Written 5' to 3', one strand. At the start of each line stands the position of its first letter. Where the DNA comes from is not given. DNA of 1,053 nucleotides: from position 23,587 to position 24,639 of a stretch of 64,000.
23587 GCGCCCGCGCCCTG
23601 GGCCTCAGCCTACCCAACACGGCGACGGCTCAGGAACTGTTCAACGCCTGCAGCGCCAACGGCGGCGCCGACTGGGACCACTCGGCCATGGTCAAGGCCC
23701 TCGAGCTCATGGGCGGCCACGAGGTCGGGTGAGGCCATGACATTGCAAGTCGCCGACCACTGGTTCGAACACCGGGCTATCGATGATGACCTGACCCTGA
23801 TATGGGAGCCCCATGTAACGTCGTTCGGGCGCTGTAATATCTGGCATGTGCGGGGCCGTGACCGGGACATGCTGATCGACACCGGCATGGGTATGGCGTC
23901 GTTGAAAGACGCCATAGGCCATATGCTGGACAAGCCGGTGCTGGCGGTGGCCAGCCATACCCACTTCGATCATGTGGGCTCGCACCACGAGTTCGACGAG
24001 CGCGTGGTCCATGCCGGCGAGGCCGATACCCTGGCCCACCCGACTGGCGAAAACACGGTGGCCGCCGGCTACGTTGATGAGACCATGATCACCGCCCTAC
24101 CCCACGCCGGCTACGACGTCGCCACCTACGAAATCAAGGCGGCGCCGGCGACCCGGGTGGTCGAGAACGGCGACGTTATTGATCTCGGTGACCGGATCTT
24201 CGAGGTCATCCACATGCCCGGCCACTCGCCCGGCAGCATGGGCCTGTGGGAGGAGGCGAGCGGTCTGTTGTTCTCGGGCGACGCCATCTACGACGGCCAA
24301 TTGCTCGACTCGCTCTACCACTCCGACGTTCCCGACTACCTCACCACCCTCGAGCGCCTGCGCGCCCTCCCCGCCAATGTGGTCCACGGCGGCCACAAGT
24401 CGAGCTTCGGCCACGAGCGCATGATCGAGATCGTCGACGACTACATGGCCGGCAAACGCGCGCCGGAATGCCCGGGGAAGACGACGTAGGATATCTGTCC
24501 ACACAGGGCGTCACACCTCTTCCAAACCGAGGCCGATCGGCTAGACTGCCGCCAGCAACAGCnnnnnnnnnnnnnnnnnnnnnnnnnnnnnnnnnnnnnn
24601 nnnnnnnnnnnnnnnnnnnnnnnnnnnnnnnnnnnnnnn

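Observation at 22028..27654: Compact five-gene module coupling a BKACE beta-keto-acid cleavage enzyme with a trimethylamine-dehydrogenase-family flavoprotein, an MBL-fold hydrolase and a Hyi/beta-hydroxyacid-dehydrogenase pair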

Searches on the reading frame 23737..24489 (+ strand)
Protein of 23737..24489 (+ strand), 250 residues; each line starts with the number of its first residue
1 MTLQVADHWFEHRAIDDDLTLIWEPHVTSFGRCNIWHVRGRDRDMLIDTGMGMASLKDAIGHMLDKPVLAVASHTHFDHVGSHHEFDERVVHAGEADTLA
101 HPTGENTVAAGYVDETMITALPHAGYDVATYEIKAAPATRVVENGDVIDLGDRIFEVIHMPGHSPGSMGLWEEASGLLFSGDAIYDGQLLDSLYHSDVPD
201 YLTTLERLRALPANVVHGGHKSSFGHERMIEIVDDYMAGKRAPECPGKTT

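Call 5: search_protein_families(library=pfam, proteins=[window:23737-24489:+])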
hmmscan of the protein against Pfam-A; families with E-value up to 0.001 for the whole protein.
window:23737-24489:+ (250 aa): 2 families
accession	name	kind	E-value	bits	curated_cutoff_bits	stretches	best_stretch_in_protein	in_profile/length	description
PF00753.33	Lactamase_B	-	3.3e-24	86.3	22.7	1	30-220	3-196/196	Metallo-beta-lactamase superfamily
PF19583.5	ODP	-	0.00069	20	27.2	0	115-184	73-137/194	ODP family beta lactamase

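Call 6: search_protein_families(library=ncbifam, proteins=[window:23737-24489:+])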
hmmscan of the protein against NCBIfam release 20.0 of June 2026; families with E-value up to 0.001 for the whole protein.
window:23737-24489:+ (250 aa): 21 families
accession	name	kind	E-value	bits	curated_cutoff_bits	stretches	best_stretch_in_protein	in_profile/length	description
TIGR04558.1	SoxH_rel_PQQ_1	hypoth_equivalog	4.2e-14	52.3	300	1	45-238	46-231/285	quinoprotein relay system zinc metallohydrolase 1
NF033105.1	bla_subclass_B3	equivalog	2e-12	47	240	1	69-227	64-219/257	subclass B3 metallo-beta-lactamase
TIGR04559.1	SoxH_rel_PQQ_2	hypoth_equivalog_domain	1.7e-11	44.1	280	1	33-222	30-214/283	quinoprotein relay system zinc metallohydrolase 2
NF012229.1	bla_class_B_core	domain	2.6e-11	43.9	100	1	38-171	20-137/139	metallo-beta-lactamase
TIGR03413.1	GSH_gloB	equivalog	2.7e-11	43.3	200.8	1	134-217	78-161/248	hydroxyacylglutathione hydrolase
NF007597.0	PRK10241.1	equivalog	2.3e-08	33.7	421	1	132-216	79-160/251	hydroxyacylglutathione hydrolase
NF040470.1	blaEAM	exception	1.6e-07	30.7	660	1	38-170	86-213/318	EAM family subclass B3 metallo-beta-lactamase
NF047925.1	pyridox_lacton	equivalog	1.9e-06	27.9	325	1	69-211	91-240/268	4-pyridoxolactonase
NF012140.0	blaBJP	exception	4.5e-06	25.7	600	1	56-225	80-247/294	BJP family subclass B3 metallo-beta-lactamase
NF033088.2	bla_subclass_B1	equivalog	6.3e-06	26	200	1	33-227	31-207/217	subclass B1 metallo-beta-lactamase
NF053820.1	MBLfold_Strvi7410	exception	2.5e-05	23.9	525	1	124-226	140-259/343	Strvi_7410 family MBL fold metallo-hydrolase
NF040644.1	blaPAM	exception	3.9e-05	22.9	615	1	69-170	98-186/287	PAM family subclass B3 metallo-beta-lactamase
NF033184.1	B3_Acin_new1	exception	8.6e-05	21.8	580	1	45-220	61-236/283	putative subclass B3 metallo-beta-lactamase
NF033106.1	blaL1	exception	0.0001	21.3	560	1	66-174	97-193/290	L1 family subclass B3 metallo-beta-lactamase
NF047979.1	lactonase_AidB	equivalog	0.00016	21.1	360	1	33-185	51-208/271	AidB family quorum-quenching N-acyl homoserine lactonase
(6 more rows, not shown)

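Call 17: search_solved_structures(query=window:23737-24489:+, max_evalue=0.001, show_alignments=2)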
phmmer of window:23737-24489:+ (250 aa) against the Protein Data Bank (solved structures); distinct sequences matched with E-value up to 0.001: 32.
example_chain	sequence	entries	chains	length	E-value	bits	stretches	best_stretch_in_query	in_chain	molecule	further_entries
2xf4_A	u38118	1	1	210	1.4e-10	44.1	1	90-207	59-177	HYDROXYACYLGLUTATHIONE HYDROLASE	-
7ev5_A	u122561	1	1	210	2.8e-09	39.9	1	63-189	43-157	Lactamase_B domain-containing protein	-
2zwr_A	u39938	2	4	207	2.8e-09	39.9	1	155-221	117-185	Metallo-beta-lactamase superfamily protein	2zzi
4ad9_A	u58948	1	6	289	1.2e-06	31.3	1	142-222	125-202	BETA-LACTAMASE-LIKE PROTEIN 2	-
5wcm_A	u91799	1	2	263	3.2e-06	29.9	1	46-227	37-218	Blr6230 protein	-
2gmn_A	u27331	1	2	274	3.7e-06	29.7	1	46-227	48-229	Metallo-beta-lactamase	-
8ewo_A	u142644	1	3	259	4e-06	29.6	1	140-229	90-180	PA1813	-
3lvz_A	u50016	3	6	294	4.7e-06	29.3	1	56-227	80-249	Blr6230 protein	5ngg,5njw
8d2z_A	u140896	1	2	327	7.8e-06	28.6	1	29-217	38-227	Metallo-beta-lactamase superfamily protein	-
2zo4_A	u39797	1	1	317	8.8e-06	28.4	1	142-224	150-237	Metallo-beta-lactamase family protein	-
9rhq_A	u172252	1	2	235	2.8e-05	26.8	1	133-220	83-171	Metallo-beta-lactamase family protein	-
7l0b_A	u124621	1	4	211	6e-05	25.7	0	62-197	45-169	Hydroxyacylglutathione hydrolase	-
5u8o_A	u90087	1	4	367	0.0001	24.9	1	136-185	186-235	Zn-dependent hydrolase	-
8hxi_A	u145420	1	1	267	0.00016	24.3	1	69-221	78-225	Metallo-beta-lactamase L1 type 3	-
8hxi_B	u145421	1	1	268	0.00016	24.3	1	69-221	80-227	Metallo-beta-lactamase L1 type 3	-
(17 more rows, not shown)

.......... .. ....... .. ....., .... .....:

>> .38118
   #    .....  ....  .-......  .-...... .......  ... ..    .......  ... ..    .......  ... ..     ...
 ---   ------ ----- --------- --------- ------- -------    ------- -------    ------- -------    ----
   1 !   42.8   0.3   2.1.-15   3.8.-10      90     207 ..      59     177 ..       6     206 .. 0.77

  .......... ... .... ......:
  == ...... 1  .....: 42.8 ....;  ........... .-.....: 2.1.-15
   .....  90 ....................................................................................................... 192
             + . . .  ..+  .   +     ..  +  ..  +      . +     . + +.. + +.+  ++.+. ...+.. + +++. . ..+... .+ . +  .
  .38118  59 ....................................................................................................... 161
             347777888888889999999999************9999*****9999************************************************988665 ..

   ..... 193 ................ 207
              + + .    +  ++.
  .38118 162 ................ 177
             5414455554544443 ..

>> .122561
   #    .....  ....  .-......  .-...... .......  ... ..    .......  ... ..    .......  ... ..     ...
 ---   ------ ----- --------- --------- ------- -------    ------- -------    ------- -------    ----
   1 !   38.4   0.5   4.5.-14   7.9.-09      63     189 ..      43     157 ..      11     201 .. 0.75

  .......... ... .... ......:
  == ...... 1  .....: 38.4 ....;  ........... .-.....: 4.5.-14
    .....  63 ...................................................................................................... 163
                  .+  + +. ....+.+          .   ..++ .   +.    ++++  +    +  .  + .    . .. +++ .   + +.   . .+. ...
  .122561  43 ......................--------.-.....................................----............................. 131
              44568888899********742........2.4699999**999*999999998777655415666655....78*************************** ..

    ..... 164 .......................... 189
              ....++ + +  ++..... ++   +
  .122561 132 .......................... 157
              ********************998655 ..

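Call 30: find_homologous_proteins(query=window:23737-24489:+, max_evalue=1e-20)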
Query window:23737-24489:+ (250 aa): 7226 proteins with E <= 1e-20 among 8000 candidates; the best 120 are listed.
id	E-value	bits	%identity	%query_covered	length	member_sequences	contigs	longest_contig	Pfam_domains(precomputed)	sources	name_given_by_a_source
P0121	2.9e-153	527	90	100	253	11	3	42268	PF00753.34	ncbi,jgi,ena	jgi:glyoxylase-like metal-dependent hydrolase (beta-lactamase superfamily II)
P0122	5.1e-148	509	89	100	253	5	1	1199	PF00753.34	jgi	jgi:glyoxylase-like metal-dependent hydrolase (beta-lactamase superfamily II)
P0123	4.4e-139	480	84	98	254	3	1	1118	PF00753.34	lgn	-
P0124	8.4e-139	479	84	99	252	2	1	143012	PF00753.34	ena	-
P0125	4.7e-138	477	81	100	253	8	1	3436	PF00753.34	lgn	-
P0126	1.2e-130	452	78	100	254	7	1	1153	PF23023.2,PF00753.34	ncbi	-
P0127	3.6e-124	431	72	98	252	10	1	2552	PF00753.34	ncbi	-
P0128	7.0e-124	430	74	99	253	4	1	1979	PF00753.34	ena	-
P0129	4.3e-123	428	74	99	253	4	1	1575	PF00753.34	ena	-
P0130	6.0e-123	427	73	100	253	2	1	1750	PF23023.2,PF00753.34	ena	-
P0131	6.1e-122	424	73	100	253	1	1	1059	PF00753.34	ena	-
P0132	6.2e-122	424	71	100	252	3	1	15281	PF00753.34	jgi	-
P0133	4.5e-121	421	71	100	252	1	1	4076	PF00753.34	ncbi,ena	-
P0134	1.8e-120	419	71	98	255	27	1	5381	PF00753.34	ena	-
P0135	8.3e-120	417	71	100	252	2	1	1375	PF23023.2,PF00753.34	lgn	-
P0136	1.8e-119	416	72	98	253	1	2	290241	PF00753.34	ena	-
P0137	3.8e-118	411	67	100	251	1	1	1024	PF00753.34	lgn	-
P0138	2.9e-117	409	69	100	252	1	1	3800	PF00753.34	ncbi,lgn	ncbi:MAG: MBL fold metallo-hydrolase [Alphaproteobacteria bacterium]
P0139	3.4e-115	402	69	98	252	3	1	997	PF00753.34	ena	-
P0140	2.6e-107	376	68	95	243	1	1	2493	PF00753.34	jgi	-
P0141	6.3e-107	375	63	98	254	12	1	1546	PF00753.34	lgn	-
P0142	3.4e-102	359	60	99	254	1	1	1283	PF00753.34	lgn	-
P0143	4.1e-102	359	60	100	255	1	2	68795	PF00753.34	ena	-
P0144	4.7e-102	359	63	96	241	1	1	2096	PF00753.34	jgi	-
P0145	7.7e-102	358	61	98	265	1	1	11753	PF23023.2,PF00753.34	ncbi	-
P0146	2.3e-101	356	59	100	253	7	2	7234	PF00753.34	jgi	-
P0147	2.6e-101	356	58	100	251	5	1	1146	PF00753.34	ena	-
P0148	3.4e-101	356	61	99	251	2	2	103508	PF00753.34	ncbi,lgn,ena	-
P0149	3.8e-101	356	58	98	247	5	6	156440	PF23023.2,PF00753.34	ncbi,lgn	-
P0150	6.4e-101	355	59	100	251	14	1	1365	PF00753.34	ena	-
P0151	8.8e-101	355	57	100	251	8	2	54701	PF23023.2,PF00753.34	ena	-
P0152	9.5e-101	354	59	100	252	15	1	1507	PF23023.2,PF00753.34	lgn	-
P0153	1.0e-100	354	59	99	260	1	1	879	PF00753.34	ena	-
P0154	1.7e-100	354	61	97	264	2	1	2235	PF00753.34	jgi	-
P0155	2.1e-100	353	59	98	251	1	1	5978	PF00753.34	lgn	-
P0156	2.2e-100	353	63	96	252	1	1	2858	PF12706.14,PF23023.2,PF00753.34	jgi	-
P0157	2.7e-100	353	59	96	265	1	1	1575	PF00753.34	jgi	jgi:glyoxylase-like metal-dependent hydrolase (beta-lactamase superfamily II)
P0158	2.8e-100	353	61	99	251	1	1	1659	PF00753.34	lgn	-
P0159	5.8e-100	352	59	100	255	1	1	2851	PF00753.34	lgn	-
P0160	6.4e-100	352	59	100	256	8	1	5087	PF00753.34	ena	-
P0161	7.5e-100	352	57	100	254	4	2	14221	PF00753.34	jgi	jgi:glyoxylase-like metal-dependent hydrolase (beta-lactamase superfamily II)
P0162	8.2e-100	351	59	98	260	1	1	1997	PF00753.34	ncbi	-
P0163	1.8e-99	350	58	100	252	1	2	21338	PF00753.34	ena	-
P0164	2.0e-99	350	57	100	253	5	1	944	PF00753.34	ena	-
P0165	2.3e-99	350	58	100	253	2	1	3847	PF00753.34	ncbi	-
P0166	5.3e-99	349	61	97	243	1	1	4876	PF23023.2,PF00753.34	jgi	-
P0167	7.4e-99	348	58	98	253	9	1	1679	PF00753.34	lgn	-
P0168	8.1e-99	348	58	99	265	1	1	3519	PF00753.34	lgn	-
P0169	8.1e-99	348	59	100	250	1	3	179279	PF00753.34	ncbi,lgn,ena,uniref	ncbi:MBL fold metallo-hydrolase [Rhodospirillaceae bacterium SYSU D60014]|uniref:MBL fold metallo-hy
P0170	9.8e-99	348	59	99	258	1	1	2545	PF23023.2,PF00753.34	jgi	jgi:glyoxylase-like metal-dependent hydrolase (beta-lactamase superfamily II)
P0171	1.1e-98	348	64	96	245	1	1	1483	PF19583.6,PF00753.34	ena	-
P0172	1.2e-98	348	59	97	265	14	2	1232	PF00753.34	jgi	jgi:glyoxylase-like metal-dependent hydrolase (beta-lactamase superfamily II)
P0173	1.3e-98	347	60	98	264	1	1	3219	PF00753.34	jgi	jgi:glyoxylase-like metal-dependent hydrolase (beta-lactamase superfamily II)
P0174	1.5e-98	347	59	97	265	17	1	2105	PF00753.34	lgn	-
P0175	1.5e-98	347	62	97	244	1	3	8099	PF00753.34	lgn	-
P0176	2.5e-98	347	58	98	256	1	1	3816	PF00753.34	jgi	jgi:glyoxylase-like metal-dependent hydrolase (beta-lactamase superfamily II)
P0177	4.5e-98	346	60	96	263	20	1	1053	PF00753.34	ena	-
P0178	4.6e-98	346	58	96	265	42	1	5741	PF00753.34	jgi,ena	jgi:glyoxylase-like metal-dependent hydrolase (beta-lactamase superfamily II)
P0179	4.8e-98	346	60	97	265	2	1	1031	PF00753.34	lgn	-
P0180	4.8e-98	346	59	99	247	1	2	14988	PF23023.2,PF00753.34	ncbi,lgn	ncbi:MAG: MBL fold metallo-hydrolase [Kiloniellales bacterium]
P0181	5.9e-98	345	58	100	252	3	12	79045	PF00753.34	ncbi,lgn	-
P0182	6.6e-98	345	58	99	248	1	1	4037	PF00753.34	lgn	-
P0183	1.0e-97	345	58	99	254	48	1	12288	PF00753.34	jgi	jgi:glyoxylase-like metal-dependent hydrolase (beta-lactamase superfamily II)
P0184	1.1e-97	344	60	98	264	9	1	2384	PF23023.2,PF00753.34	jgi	jgi:glyoxylase-like metal-dependent hydrolase (beta-lactamase superfamily II)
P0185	1.1e-97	344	58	97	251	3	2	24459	PF23023.2,PF00753.34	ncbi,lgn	-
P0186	1.1e-97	344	61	92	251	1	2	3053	PF00753.34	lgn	-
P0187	1.2e-97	344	57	99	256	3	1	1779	PF00753.34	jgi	jgi:glyoxylase-like metal-dependent hydrolase (beta-lactamase superfamily II)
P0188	1.5e-97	344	59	97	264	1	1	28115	PF00753.34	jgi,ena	-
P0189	1.6e-97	344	57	98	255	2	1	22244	PF00753.34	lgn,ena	-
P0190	1.7e-97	344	57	97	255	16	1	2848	PF23023.2,PF00753.34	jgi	jgi:glyoxylase-like metal-dependent hydrolase (beta-lactamase superfamily II)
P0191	1.9e-97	344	57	100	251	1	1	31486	PF00753.34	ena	-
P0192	1.9e-97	344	57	96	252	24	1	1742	PF23023.2,PF00753.34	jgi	-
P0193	2.0e-97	344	61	96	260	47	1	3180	PF00753.34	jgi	jgi:glyoxylase-like metal-dependent hydrolase (beta-lactamase superfamily II)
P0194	2.6e-97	343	59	99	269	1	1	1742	PF23023.2,PF00753.34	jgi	jgi:glyoxylase-like metal-dependent hydrolase (beta-lactamase superfamily II)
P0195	2.6e-97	343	58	98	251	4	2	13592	PF00753.34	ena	-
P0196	2.7e-97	343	59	96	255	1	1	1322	PF00753.34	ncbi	-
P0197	2.9e-97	343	58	100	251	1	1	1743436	PF00753.34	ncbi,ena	-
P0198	2.9e-97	343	58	99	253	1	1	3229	PF00753.34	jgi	jgi:glyoxylase-like metal-dependent hydrolase (beta-lactamase superfamily II)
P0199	3.0e-97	343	57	99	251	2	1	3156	PF00753.34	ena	-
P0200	3.3e-97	343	58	98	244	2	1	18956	PF23023.2,PF00753.34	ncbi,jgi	-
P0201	3.3e-97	343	57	99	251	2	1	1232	PF23023.2,PF00753.34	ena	-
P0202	4.2e-97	343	60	96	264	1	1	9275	PF00753.34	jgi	jgi:glyoxylase-like metal-dependent hydrolase (beta-lactamase superfamily II)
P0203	4.7e-97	342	57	96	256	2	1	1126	PF00753.34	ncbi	-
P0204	4.8e-97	342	58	99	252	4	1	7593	PF00753.34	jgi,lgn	jgi:glyoxylase-like metal-dependent hydrolase (beta-lactamase superfamily II)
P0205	7.3e-97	342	59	97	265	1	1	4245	PF00753.34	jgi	jgi:glyoxylase-like metal-dependent hydrolase (beta-lactamase superfamily II)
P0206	7.9e-97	342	58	97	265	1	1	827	PF00753.34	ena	-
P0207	8.0e-97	342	59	96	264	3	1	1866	PF00753.34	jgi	-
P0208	1.0e-96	341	58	100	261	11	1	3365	PF00753.34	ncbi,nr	ncbi:MAG: MBL fold metallo-hydrolase [Alphaproteobacteria bacterium]|nr:MBL fold metallo-hydrolase [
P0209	1.0e-96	341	58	96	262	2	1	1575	PF00753.34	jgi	jgi:glyoxylase-like metal-dependent hydrolase (beta-lactamase superfamily II)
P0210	1.1e-96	341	57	99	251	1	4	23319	PF00753.34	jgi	jgi:glyoxylase-like metal-dependent hydrolase (beta-lactamase superfamily II)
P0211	1.1e-96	341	57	100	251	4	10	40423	PF00753.34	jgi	jgi:glyoxylase-like metal-dependent hydrolase (beta-lactamase superfamily II)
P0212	1.2e-96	341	59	98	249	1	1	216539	PF00753.34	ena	-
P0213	1.2e-96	341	59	97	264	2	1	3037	PF23023.2,PF00753.34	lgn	-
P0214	1.2e-96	341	56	100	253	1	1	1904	PF00753.34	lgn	-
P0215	1.2e-96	341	60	96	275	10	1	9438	PF00753.34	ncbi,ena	-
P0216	1.2e-96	341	60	96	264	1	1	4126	PF00753.34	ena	-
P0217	1.4e-96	341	58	96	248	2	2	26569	PF23023.2,PF00753.34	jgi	jgi:glyoxylase-like metal-dependent hydrolase (beta-lactamase superfamily II)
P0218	1.4e-96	341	60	97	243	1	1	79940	PF12706.14,PF23023.2,PF00753.34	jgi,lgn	jgi:glyoxylase-like metal-dependent hydrolase (beta-lactamase superfamily II)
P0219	1.4e-96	341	60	96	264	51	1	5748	PF00753.34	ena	-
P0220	2.2e-96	340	57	96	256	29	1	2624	PF00753.34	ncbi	-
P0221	2.2e-96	340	59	97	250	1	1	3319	PF23023.2,PF00753.34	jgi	jgi:glyoxylase-like metal-dependent hydrolase (beta-lactamase superfamily II)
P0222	2.8e-96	340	56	100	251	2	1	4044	PF00753.34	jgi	jgi:glyoxylase-like metal-dependent hydrolase (beta-lactamase superfamily II)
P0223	2.8e-96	340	57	98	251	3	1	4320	PF00753.34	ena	-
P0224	3.0e-96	340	58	95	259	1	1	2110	PF00753.34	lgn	-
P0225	3.2e-96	340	57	99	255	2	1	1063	PF00753.34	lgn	-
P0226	3.7e-96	339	60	97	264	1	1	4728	PF00753.34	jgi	jgi:glyoxylase-like metal-dependent hydrolase (beta-lactamase superfamily II)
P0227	4.0e-96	339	60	97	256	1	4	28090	PF00753.34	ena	-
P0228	4.3e-96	339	56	100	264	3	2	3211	PF19583.6,PF00753.34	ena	-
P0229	6.1e-96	339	59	98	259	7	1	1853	PF00753.34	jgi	-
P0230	6.6e-96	339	56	99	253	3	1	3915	PF00753.34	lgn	-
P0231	7.9e-96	338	58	100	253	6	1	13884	PF00753.34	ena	-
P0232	8.6e-96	338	57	98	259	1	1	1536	PF00753.34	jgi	jgi:glyoxylase-like metal-dependent hydrolase (beta-lactamase superfamily II)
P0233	8.7e-96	338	59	95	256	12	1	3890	PF00753.34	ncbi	-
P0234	1.4e-95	338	61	96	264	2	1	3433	PF00753.34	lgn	-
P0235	1.4e-95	338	56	100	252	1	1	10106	PF00753.34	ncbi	-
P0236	1.5e-95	337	58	96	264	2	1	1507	PF00753.34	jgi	jgi:glyoxylase-like metal-dependent hydrolase (beta-lactamase superfamily II)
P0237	1.6e-95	337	58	95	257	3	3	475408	PF00753.34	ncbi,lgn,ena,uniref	ncbi:MBL fold metallo-hydrolase [Rhodospirillaceae bacterium SYSU D60014]|uniref:MBL fold metallo-hy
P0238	1.9e-95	337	58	95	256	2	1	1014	PF00753.34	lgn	-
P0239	2.0e-95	337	57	98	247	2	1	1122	PF23023.2,PF00753.34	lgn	-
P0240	2.0e-95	337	60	99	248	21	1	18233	PF00753.34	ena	-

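Call 31: find_encoding_contigs(protein=P0124, flank=8000, max_places=1)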
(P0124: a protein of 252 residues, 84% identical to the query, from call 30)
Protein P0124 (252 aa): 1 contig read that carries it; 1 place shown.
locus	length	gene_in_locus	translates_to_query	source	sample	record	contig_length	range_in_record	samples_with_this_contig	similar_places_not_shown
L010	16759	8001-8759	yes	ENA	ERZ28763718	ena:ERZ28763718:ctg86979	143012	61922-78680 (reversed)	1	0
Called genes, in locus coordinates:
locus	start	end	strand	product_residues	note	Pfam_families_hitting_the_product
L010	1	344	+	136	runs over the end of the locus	-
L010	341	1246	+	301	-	PF13276:HTH_21, PF00665:rve, PF13683:rve_3, PF13333:rve_2 (weak)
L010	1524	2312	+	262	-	PF02353:CMAS, PF13489:Methyltransf_23, PF01209:Ubie_methyltran, PF05175:MTS (weak), PF08241:Methyltransf_11, PF08242:Methyltransf_12, PF13649:Methyltransf_25, PF13847:Methyltransf_31, +1 more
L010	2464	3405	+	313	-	PF00355:Rieske, PF00848:Ring_hydroxyl_A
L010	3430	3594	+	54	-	PF00848:Ring_hydroxyl_A (weak)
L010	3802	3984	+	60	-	PF06906:DUF1272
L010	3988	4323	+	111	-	PF07372:DUF1491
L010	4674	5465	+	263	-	PF01261:AP_endonuc_2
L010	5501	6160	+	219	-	PF12705:PDDEXK_1 (faint)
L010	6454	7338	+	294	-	PF02826:2-Hacid_dh_C (weak), PF03446:NAD_binding_2, PF03807:F420_oxidored, PF14833:NAD_binding_11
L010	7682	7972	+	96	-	-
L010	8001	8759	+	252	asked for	PF00753:Lactamase_B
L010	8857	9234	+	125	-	PF06296:RelE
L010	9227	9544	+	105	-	PF01381:HTH_3 (weak)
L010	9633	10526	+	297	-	PF05853:BKACE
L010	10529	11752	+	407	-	PF00355:Rieske, PF00848:Ring_hydroxyl_A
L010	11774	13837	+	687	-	PF00724:Oxidored_FMN, PF07992:Pyr_redox_2 (faint), PF22620:OYE-like_second_a-b (faint), PF13450:NAD_binding_8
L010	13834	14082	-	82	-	PF11746:DUF3303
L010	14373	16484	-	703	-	-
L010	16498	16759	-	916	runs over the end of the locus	PF07584:BatA, PF13709:DUF4159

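Call 32: find_encoding_contigs(protein=P0136, flank=8000, max_places=1)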
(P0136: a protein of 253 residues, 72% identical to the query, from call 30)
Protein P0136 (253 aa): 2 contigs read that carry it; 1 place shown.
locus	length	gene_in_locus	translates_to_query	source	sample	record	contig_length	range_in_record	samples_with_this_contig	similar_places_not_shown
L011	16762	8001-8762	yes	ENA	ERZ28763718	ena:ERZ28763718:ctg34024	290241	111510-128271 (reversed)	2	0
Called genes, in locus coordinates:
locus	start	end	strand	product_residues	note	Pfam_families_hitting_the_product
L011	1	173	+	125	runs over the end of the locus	PF06170:DUF983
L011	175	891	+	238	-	PF02104:SURF1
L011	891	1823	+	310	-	PF02628:COX15-CtaA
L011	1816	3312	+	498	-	PF02074:Peptidase_M32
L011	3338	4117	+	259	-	PF01261:AP_endonuc_2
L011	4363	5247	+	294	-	PF03446:NAD_binding_2, PF03807:F420_oxidored, PF14833:NAD_binding_11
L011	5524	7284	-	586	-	PF01019:G_glu_transpept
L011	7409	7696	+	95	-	PF05015:HigB-like_toxin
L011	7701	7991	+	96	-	PF01381:HTH_3 (weak)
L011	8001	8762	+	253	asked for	PF00753:Lactamase_B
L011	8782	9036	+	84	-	PF02798:GST_N, PF13417:GST_N_3, PF13409:GST_N_2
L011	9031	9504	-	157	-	PF13358:DDE_3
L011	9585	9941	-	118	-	PF13551:HTH_29 (weak), PF13565:HTH_32, PF13592:HTH_33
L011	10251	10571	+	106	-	-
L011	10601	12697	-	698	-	-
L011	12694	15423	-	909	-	PF07584:BatA, PF13709:DUF4159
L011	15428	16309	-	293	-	PF01882:DUF58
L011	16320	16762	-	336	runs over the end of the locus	PF20030:bpMoxR, PF07726:AAA_3, PF07728:AAA_5, PF17863:AAA_lid_2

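Call 33: find_encoding_contigs(protein=P0148, flank=8000, max_places=1)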
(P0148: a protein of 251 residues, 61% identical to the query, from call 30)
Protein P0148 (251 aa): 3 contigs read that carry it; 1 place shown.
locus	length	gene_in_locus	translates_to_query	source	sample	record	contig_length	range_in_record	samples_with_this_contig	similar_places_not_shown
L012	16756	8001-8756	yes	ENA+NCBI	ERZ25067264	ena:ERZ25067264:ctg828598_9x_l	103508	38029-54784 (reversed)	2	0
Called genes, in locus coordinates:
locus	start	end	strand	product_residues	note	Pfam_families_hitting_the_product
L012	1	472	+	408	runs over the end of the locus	PF12832:MFS_1_like, PF07690:MFS_1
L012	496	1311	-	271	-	PF00491:Arginase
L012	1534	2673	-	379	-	PF13531:SBP_bac_11 (weak), PF01547:SBP_bac_1, PF13416:SBP_bac_8, PF13343:SBP_bac_6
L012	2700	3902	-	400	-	PF00355:Rieske, PF00848:Ring_hydroxyl_A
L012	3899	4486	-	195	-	PF00440:TetR_N (weak)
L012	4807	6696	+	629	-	PF00440:TetR_N, PF13977:TetR_C_6, PF00355:Rieske, PF00848:Ring_hydroxyl_A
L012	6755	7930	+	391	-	PF02771:Acyl-CoA_dh_N, PF02770:Acyl-CoA_dh_M, PF00441:Acyl-CoA_dh_1, PF22924:ACOX_C_alpha1 (weak), PF08028:Acyl-CoA_dh_2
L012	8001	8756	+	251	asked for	PF00753:Lactamase_B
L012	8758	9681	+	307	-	PF01522:Polysacc_deac_1, PF10096:DUF2334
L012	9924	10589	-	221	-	PF00795:CN_hydrolase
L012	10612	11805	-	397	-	PF00557:Peptidase_M24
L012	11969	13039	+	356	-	PF04389:Peptidase_M28 (weak), PF01546:Peptidase_M20, PF07687:M20_dimer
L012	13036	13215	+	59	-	-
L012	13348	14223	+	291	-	PF00266:Aminotran_5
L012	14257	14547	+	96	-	-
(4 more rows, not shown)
